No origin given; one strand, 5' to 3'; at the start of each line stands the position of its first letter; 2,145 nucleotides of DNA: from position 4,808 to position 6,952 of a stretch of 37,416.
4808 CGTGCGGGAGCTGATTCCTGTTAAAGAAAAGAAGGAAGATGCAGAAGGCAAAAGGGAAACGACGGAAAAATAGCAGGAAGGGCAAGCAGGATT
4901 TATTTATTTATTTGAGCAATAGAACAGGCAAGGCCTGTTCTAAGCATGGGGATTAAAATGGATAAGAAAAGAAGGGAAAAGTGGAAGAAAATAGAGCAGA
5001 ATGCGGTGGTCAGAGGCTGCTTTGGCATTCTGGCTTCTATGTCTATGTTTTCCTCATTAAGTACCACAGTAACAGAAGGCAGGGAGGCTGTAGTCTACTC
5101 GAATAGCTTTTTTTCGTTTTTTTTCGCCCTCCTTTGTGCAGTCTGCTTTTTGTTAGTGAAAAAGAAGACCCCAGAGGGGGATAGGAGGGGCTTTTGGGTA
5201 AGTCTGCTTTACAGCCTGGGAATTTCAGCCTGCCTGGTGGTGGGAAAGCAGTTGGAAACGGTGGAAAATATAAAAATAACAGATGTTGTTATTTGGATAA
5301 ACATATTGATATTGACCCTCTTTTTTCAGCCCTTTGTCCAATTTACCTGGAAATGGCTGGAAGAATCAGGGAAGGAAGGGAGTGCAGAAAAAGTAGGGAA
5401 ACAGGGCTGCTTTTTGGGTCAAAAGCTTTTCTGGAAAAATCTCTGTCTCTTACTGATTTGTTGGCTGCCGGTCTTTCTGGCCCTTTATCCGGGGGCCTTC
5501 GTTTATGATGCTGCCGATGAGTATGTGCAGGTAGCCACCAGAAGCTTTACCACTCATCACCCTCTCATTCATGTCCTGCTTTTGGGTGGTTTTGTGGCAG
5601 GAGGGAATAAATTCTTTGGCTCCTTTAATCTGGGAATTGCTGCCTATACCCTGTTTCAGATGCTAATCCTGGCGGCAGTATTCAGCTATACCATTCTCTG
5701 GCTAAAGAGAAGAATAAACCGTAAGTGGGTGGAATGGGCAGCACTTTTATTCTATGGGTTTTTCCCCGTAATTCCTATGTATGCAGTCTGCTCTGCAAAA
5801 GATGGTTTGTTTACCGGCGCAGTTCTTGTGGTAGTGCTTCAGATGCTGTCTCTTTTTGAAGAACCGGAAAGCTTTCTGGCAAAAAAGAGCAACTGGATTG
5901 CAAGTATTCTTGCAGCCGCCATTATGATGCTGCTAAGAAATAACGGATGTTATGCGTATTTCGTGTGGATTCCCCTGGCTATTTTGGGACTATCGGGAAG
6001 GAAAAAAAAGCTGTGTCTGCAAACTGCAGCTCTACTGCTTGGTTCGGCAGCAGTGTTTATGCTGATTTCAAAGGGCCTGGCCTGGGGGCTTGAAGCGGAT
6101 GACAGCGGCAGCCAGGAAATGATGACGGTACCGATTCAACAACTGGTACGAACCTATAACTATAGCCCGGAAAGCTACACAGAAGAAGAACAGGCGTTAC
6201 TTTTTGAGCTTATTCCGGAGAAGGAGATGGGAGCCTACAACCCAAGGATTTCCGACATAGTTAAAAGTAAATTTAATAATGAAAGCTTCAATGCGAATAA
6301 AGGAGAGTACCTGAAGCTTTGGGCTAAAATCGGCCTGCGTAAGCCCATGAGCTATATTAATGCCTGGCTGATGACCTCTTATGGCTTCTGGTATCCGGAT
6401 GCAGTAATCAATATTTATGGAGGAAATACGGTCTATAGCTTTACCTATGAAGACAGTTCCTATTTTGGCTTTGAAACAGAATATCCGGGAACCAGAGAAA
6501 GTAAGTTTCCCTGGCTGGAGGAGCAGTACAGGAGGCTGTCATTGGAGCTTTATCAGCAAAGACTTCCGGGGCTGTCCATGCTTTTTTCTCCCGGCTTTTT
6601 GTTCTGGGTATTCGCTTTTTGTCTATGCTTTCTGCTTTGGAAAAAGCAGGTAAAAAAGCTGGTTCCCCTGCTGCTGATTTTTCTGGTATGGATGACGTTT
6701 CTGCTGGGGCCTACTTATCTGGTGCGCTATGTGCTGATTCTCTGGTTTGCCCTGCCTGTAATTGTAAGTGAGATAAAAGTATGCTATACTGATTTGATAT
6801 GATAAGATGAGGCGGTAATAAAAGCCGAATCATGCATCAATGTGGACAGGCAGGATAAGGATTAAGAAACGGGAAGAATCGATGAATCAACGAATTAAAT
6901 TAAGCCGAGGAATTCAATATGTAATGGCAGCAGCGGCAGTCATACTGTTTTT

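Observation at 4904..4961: Conserved 58-nt hairpin-containing leader module upstream of an unrelated gene (copy 1 of 2)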

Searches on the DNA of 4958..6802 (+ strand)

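Call 78: search_with_rna_model(model_id=R1, sources=[L029, L030, L031, L032, L033, L034, L035, L036, L037, L038], max_evalue=1, filters=default)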
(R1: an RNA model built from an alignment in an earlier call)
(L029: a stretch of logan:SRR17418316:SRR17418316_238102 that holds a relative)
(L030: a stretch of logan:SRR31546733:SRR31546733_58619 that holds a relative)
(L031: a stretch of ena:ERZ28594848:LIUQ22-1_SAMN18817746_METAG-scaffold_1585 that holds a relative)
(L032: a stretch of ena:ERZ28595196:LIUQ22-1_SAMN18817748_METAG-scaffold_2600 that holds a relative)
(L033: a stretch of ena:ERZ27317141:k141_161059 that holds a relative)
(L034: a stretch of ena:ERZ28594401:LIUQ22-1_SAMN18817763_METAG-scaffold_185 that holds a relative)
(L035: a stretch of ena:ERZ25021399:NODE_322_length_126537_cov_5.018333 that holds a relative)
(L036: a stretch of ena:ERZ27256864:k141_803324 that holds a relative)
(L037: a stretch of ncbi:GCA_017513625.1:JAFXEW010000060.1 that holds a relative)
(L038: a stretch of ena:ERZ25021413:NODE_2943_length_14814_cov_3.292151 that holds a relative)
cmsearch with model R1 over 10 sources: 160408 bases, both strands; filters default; matches with E-value up to 1: 4.
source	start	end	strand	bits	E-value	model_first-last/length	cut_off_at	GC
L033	8403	8495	+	84.7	2.4e-15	1-92/92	no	0.34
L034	8403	8495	+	84.7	2.4e-15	1-92/92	no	0.34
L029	1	51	+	61.1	2.8e-10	42-92/92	5'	0.43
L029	8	30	-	18.2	0.43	49-71/92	no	0.48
